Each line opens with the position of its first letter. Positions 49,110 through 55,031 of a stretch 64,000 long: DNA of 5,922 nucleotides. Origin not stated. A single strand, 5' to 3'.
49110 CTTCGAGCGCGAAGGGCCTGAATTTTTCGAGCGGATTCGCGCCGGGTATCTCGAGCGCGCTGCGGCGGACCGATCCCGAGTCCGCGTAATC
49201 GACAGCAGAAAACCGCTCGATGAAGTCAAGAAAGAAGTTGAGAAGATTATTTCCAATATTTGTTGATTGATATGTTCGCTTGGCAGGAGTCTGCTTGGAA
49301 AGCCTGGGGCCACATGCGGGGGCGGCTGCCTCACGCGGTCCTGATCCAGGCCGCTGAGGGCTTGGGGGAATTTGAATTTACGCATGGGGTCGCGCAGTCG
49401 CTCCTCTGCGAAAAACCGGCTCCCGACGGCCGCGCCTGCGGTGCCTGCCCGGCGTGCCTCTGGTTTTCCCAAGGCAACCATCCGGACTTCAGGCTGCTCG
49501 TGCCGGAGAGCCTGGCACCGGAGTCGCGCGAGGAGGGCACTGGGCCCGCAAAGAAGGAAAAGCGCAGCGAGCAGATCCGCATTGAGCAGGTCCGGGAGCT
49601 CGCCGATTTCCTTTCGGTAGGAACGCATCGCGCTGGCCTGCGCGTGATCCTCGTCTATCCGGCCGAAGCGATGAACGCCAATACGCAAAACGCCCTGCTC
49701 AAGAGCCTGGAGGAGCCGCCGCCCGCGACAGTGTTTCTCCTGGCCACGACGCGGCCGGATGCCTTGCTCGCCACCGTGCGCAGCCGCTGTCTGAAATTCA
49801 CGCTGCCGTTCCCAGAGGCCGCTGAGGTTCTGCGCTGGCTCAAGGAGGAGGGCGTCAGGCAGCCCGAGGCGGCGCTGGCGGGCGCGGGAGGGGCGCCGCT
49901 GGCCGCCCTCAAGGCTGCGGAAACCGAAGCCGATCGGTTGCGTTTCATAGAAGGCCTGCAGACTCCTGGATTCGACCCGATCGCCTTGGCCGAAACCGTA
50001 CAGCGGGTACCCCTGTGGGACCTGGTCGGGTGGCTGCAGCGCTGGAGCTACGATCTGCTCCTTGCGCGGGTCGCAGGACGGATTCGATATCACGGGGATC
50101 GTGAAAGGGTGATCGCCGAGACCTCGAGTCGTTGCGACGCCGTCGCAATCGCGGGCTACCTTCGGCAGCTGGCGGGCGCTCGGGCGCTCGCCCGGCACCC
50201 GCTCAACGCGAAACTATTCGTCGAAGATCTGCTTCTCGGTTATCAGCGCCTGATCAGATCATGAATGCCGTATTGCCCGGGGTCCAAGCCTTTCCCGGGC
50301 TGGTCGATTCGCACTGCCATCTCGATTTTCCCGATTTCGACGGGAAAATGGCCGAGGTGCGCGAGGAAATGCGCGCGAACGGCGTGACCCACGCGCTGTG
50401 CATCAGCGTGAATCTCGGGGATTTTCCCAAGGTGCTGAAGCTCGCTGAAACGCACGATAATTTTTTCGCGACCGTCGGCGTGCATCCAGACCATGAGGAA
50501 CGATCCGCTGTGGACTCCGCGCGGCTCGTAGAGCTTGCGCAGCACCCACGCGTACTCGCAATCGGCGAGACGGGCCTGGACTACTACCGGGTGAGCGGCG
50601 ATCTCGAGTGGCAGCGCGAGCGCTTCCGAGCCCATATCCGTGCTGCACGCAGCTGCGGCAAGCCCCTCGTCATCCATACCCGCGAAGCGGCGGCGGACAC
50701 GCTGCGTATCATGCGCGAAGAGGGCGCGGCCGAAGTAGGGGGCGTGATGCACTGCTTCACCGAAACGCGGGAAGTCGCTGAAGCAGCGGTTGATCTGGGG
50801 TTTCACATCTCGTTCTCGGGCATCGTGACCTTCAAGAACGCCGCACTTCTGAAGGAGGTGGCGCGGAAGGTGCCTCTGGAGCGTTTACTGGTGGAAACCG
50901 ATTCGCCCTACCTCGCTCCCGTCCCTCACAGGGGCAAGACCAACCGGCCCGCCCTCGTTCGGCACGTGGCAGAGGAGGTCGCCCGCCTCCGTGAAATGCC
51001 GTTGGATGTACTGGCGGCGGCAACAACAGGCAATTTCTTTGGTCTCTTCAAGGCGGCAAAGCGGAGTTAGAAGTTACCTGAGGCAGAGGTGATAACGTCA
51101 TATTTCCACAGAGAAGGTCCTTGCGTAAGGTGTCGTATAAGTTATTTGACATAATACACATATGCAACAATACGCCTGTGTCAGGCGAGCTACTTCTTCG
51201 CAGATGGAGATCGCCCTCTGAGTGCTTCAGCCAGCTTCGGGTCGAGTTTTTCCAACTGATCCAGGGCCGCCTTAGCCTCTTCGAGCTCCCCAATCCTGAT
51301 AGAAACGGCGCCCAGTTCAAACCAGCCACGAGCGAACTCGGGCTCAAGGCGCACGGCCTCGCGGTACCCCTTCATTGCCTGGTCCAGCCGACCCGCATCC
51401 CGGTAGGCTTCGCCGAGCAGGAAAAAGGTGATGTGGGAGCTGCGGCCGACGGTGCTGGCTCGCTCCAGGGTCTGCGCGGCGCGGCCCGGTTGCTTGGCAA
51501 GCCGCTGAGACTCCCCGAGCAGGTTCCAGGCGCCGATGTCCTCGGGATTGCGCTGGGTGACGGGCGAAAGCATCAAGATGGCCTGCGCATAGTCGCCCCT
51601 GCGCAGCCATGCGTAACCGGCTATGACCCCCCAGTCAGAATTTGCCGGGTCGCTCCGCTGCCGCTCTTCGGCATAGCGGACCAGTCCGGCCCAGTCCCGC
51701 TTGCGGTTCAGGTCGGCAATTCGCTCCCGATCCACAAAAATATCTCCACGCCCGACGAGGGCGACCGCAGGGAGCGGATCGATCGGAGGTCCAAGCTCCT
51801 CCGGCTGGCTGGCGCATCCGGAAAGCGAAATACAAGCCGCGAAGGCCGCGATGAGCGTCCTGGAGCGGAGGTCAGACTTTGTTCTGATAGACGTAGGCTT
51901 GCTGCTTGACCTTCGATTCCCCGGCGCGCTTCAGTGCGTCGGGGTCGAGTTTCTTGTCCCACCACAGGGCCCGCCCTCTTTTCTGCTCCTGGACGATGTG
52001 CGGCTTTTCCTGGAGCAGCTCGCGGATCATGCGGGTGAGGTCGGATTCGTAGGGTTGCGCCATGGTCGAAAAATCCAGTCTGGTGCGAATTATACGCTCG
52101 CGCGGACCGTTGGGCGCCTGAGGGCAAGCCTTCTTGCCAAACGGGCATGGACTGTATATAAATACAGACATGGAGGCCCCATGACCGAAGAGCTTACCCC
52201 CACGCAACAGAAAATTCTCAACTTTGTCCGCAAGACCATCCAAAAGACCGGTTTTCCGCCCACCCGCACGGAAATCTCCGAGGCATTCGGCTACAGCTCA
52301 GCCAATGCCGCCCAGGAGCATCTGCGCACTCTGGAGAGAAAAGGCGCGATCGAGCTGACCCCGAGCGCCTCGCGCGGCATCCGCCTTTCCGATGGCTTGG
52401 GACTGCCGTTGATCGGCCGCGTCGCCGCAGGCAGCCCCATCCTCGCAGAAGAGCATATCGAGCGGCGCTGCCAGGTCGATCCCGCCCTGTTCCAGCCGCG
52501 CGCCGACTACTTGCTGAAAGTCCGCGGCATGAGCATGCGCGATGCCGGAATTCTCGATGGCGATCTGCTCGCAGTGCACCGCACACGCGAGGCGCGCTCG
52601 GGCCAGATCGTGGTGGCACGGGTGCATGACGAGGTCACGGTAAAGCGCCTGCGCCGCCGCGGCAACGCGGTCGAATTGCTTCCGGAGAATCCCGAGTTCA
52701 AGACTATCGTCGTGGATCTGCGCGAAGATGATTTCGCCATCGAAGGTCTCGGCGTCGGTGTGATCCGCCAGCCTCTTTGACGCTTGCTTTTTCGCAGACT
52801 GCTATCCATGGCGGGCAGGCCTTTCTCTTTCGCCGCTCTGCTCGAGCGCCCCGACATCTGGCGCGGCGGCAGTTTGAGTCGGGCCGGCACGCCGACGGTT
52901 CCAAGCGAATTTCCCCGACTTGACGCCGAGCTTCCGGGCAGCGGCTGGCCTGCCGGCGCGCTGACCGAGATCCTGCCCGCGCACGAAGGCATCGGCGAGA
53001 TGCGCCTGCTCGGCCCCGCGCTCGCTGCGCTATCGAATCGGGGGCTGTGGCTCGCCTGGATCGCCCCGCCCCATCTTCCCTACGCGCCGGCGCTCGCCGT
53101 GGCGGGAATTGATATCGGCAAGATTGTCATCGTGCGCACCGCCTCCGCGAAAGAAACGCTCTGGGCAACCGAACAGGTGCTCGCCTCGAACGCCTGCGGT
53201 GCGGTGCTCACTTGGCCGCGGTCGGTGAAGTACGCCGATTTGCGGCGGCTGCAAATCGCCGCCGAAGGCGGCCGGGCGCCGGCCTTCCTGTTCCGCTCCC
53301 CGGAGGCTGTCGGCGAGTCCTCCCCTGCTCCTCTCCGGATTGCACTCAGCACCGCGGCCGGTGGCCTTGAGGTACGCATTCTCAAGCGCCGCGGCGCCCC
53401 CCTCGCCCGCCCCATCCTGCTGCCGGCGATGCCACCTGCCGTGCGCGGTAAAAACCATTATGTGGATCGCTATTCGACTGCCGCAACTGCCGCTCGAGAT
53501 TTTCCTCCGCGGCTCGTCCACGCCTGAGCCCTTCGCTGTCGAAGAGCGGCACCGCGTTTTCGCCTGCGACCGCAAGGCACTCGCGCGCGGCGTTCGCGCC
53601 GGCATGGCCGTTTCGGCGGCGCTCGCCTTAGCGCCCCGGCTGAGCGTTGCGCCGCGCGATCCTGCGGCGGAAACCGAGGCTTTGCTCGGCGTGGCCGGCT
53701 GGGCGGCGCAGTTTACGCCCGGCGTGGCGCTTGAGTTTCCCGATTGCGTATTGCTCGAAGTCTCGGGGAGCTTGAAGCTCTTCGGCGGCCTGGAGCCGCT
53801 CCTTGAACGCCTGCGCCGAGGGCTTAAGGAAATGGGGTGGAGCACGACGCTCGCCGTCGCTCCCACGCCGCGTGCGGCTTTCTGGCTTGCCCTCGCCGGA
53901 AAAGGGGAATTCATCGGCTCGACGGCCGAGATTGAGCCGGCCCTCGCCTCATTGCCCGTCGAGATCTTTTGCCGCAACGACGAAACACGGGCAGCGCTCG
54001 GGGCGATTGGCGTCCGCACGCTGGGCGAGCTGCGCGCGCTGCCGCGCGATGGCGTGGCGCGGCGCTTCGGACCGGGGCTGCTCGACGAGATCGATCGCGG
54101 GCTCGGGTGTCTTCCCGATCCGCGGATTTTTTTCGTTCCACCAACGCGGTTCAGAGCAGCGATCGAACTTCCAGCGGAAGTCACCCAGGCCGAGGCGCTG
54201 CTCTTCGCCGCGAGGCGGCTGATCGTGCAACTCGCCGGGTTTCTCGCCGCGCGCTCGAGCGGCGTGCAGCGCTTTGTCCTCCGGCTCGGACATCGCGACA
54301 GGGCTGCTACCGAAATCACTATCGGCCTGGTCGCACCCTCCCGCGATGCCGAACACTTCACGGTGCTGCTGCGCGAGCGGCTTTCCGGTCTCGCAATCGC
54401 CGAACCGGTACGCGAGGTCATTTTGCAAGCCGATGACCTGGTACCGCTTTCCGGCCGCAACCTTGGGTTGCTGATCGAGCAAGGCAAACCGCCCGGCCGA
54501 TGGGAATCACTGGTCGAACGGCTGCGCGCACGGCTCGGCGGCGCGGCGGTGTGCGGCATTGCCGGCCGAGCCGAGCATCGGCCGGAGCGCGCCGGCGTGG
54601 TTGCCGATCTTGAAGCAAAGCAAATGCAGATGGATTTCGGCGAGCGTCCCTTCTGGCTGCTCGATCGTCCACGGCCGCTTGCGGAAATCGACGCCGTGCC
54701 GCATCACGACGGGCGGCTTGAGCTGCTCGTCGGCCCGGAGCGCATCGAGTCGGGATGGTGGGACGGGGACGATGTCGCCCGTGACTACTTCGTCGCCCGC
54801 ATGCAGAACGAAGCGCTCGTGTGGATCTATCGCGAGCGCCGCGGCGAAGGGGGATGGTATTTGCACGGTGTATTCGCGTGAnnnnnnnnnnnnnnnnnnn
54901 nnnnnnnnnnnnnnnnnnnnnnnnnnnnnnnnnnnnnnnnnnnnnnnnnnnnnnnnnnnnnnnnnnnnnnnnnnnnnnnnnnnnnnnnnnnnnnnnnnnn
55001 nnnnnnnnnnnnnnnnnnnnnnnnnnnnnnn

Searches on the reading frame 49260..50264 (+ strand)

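Call 35: search_protein_families(library=pfam, proteins=[window:49260-50264:+], max_evalue=0.000001)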
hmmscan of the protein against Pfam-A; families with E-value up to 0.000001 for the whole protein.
window:49260-50264:+ (334 aa): 1 family
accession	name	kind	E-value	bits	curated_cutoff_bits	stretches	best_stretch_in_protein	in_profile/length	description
PF13177.12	DNA_pol3_delta2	-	1.3e-37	129.7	27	1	20-183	15-158/161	DNA polymerase III, delta subunit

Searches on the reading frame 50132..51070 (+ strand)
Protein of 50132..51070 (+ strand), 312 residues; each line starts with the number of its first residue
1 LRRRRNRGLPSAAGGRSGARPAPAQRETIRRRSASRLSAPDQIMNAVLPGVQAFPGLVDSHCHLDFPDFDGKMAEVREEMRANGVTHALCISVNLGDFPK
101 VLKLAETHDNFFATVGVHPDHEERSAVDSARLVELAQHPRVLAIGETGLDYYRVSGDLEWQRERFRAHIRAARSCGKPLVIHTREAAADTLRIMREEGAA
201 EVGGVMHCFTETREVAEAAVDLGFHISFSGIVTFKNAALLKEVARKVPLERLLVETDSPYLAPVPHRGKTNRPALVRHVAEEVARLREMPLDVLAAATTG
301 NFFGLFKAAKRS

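Call 35: search_protein_families(library=pfam, proteins=[window:50132-51070:+], max_evalue=0.000001)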
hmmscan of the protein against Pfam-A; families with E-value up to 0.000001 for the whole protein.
window:50132-51070:+ (312 aa): 1 family
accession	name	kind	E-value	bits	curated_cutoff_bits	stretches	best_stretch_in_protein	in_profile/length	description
PF01026.27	TatD_DNase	-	6.7e-85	284.9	27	1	58-307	1-253/253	TatD related DNase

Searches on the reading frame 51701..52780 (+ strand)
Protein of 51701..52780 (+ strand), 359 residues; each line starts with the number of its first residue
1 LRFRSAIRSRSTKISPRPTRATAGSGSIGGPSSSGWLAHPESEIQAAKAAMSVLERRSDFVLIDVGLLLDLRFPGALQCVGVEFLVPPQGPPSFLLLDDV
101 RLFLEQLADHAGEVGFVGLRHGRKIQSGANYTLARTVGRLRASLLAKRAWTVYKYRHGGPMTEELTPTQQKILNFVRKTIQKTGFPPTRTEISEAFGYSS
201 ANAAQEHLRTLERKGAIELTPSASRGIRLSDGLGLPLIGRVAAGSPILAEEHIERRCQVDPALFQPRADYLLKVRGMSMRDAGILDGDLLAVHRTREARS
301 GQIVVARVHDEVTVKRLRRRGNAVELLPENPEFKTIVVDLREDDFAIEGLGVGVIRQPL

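Call 35: search_protein_families(library=pfam, proteins=[window:51701-52780:+], max_evalue=0.000001)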
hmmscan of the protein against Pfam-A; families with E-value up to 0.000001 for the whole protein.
window:51701-52780:+ (359 aa): 2 families
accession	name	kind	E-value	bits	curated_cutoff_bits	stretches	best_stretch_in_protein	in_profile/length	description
PF00717.28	Peptidase_S24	-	4.6e-34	117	23.3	1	236-349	1-113/116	Peptidase S24-like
PF01726.22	LexA_DNA_bind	-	2.3e-24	85.4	23.7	1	163-226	2-65/65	LexA DNA binding domain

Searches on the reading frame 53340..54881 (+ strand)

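Call 35: search_protein_families(library=pfam, proteins=[window:53340-54881:+], max_evalue=0.000001)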
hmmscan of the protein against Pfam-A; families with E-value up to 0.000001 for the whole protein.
window:53340-54881:+ (513 aa): 1 family
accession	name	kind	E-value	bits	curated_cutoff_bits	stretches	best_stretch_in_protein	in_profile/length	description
PF00817.25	IMS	-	3.7e-10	40.3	23.2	1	64-180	22-143/148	impB/mucB/samB family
